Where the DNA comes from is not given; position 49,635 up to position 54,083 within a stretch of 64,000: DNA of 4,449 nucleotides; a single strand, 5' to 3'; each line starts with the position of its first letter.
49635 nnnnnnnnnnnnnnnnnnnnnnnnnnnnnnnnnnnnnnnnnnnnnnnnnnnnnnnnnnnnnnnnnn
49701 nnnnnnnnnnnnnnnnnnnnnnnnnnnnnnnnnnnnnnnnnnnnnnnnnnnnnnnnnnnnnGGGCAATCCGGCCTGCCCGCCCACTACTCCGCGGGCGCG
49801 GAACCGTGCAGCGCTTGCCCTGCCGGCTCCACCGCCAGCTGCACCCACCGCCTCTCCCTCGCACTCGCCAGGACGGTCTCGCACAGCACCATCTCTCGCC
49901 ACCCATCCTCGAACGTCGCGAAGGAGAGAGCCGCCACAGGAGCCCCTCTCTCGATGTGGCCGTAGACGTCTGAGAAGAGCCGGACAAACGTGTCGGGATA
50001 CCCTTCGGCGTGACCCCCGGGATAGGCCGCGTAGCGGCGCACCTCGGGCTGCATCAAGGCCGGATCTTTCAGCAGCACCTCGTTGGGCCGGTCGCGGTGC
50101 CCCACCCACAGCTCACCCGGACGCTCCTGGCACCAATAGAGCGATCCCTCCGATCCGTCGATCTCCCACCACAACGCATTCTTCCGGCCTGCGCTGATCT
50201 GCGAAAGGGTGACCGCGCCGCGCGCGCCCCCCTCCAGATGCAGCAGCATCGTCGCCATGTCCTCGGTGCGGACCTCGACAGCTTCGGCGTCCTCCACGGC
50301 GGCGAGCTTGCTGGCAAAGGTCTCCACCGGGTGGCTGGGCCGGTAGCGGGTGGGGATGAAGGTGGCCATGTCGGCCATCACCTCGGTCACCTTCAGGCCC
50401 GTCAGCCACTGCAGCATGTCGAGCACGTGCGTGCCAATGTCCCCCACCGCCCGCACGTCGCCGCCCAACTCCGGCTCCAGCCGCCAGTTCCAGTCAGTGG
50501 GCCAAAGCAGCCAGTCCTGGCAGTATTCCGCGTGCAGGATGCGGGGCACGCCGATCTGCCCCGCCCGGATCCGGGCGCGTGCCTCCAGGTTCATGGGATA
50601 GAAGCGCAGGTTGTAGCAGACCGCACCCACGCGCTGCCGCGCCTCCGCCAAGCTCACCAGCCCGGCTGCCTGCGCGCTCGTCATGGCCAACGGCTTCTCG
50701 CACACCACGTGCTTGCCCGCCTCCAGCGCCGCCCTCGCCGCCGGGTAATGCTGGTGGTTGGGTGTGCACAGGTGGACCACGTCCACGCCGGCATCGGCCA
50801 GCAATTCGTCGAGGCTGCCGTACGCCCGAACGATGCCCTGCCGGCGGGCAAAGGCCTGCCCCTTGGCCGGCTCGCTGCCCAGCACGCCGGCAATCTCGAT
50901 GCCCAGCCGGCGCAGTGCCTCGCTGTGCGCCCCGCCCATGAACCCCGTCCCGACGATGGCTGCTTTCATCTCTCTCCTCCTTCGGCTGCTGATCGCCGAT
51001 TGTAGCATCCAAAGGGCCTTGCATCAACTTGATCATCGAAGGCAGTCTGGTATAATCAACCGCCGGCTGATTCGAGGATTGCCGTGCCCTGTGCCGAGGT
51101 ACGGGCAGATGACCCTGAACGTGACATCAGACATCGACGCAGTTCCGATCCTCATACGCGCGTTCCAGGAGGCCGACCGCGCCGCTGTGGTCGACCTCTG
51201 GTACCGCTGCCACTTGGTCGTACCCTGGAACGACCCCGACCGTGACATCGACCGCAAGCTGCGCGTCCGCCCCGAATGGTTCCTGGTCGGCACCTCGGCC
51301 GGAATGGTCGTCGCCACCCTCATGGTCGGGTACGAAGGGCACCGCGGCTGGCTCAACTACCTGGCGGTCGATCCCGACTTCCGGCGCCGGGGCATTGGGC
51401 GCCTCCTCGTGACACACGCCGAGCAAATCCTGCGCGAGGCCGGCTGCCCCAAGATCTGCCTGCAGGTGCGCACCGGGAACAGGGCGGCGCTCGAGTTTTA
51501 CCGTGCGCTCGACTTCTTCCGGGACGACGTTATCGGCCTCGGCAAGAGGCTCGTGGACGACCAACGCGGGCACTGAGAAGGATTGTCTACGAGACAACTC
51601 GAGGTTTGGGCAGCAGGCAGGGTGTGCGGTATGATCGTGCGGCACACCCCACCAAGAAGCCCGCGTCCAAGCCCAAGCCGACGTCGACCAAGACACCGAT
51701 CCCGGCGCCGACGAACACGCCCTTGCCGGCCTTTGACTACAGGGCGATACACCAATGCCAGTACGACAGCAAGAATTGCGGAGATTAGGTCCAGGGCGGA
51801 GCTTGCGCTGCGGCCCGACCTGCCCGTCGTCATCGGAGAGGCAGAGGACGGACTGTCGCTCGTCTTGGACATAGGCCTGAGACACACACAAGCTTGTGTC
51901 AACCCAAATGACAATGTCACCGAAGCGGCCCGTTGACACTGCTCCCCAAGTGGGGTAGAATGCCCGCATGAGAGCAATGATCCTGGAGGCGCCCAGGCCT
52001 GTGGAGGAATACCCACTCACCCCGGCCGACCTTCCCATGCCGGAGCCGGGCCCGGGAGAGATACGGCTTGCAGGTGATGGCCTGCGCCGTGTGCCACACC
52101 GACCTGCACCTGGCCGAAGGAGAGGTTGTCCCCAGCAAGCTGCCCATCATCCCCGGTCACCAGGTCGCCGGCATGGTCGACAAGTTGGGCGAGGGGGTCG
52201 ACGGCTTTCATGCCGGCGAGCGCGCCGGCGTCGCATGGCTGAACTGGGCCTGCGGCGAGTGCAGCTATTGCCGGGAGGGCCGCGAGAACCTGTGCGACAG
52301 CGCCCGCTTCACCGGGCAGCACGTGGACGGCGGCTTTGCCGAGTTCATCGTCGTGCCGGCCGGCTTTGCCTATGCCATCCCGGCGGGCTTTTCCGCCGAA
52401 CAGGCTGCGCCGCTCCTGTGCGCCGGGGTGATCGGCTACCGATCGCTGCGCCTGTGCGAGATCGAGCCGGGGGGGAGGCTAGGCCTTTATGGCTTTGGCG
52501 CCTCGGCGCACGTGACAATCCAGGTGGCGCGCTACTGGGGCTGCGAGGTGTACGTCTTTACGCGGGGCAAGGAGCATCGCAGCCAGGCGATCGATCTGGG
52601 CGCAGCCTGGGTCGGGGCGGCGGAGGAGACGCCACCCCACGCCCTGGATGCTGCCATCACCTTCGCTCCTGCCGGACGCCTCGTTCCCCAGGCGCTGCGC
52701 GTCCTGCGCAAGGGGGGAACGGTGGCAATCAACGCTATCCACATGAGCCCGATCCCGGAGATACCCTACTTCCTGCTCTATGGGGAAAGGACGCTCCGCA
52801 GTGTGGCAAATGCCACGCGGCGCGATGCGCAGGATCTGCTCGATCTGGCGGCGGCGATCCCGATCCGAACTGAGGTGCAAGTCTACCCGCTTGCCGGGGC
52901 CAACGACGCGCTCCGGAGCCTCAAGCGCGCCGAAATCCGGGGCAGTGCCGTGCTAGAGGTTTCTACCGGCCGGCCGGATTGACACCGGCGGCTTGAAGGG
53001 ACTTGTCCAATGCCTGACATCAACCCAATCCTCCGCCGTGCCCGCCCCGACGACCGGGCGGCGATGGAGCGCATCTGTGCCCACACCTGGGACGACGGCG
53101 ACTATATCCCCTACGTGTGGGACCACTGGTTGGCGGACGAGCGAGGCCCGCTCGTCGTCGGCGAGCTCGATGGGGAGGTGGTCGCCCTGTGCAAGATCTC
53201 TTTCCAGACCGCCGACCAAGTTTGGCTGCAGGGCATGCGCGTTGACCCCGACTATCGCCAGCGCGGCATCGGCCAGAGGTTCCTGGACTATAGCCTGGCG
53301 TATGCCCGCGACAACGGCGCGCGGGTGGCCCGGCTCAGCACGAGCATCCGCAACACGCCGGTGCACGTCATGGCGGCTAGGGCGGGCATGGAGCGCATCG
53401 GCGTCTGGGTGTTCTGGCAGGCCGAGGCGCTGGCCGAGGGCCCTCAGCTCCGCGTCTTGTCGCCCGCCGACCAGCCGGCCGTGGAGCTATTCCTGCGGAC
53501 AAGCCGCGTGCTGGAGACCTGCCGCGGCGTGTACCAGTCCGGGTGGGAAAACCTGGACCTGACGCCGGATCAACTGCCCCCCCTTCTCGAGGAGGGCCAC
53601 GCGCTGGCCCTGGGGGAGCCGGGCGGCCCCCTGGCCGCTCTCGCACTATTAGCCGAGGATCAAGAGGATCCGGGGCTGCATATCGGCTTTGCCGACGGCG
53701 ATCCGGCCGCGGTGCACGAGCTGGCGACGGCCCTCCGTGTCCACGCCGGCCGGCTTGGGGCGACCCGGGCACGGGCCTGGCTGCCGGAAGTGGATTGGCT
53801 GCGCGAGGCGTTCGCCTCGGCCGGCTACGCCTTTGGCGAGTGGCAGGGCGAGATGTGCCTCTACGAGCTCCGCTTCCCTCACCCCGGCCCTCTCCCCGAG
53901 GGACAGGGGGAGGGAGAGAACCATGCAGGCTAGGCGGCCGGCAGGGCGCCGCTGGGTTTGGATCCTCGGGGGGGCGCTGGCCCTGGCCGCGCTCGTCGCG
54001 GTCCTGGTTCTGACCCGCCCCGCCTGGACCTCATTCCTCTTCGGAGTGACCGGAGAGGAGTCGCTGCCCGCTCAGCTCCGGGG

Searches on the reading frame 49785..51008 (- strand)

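Call 49: search_protein_families(library=pfam, proteins=[window:49785-51008:-], max_evalue=0.0001)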
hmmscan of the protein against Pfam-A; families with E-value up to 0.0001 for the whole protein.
window:49785-51008:- (407 aa): 4 families
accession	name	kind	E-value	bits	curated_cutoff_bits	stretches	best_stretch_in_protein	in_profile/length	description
PF22725.1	GFO_IDH_MocA_C3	-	8.3e-28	97.3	27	1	142-290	3-123/124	GFO/IDH/MocA C-terminal domain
PF01408.29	GFO_IDH_MocA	-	9.3e-27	94.5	24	1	15-127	2-115/120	Oxidoreductase family, NAD-binding Rossmann fold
PF02894.22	GFO_IDH_MocA_C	-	7e-17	62.4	22.9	1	145-391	2-218/218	Oxidoreductase family, C-terminal alpha/beta domain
PF03447.22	NAD_binding_3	-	1.2e-05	26.4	24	1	20-125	1-110/116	Homoserine dehydrogenase, NAD binding domain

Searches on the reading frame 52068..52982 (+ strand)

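Call 49: search_protein_families(library=pfam, proteins=[window:52068-52982:+], max_evalue=0.0001)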
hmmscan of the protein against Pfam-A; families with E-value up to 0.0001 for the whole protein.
window:52068-52982:+ (304 aa): 2 families
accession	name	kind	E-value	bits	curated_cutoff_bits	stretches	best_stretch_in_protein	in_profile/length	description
PF08240.17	ADH_N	-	5.2e-26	91.4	23.5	1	2-105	8-103/104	Alcohol dehydrogenase GroES-like domain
PF00107.32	ADH_zinc_N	-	3.4e-11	43.6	31.8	1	148-262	4-128/129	Zinc-binding dehydrogenase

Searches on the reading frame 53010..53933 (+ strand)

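Call 49: search_protein_families(library=pfam, proteins=[window:53010-53933:+], max_evalue=0.0001)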
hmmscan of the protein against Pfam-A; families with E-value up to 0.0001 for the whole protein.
window:53010-53933:+ (307 aa): 3 families
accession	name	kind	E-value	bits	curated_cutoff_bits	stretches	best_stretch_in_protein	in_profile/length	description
PF00583.31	Acetyltransf_1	-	6.4e-14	52.7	20.7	1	25-126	12-115/116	Acetyltransferase (GNAT) family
PF13508.13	Acetyltransf_7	-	5.4e-08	33.5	27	1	48-109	5-67/84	Acetyltransferase (GNAT) domain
PF14542.12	Acetyltransf_CG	-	5e-05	23.8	30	1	55-107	9-61/80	GCN5-related N-acetyl-transferase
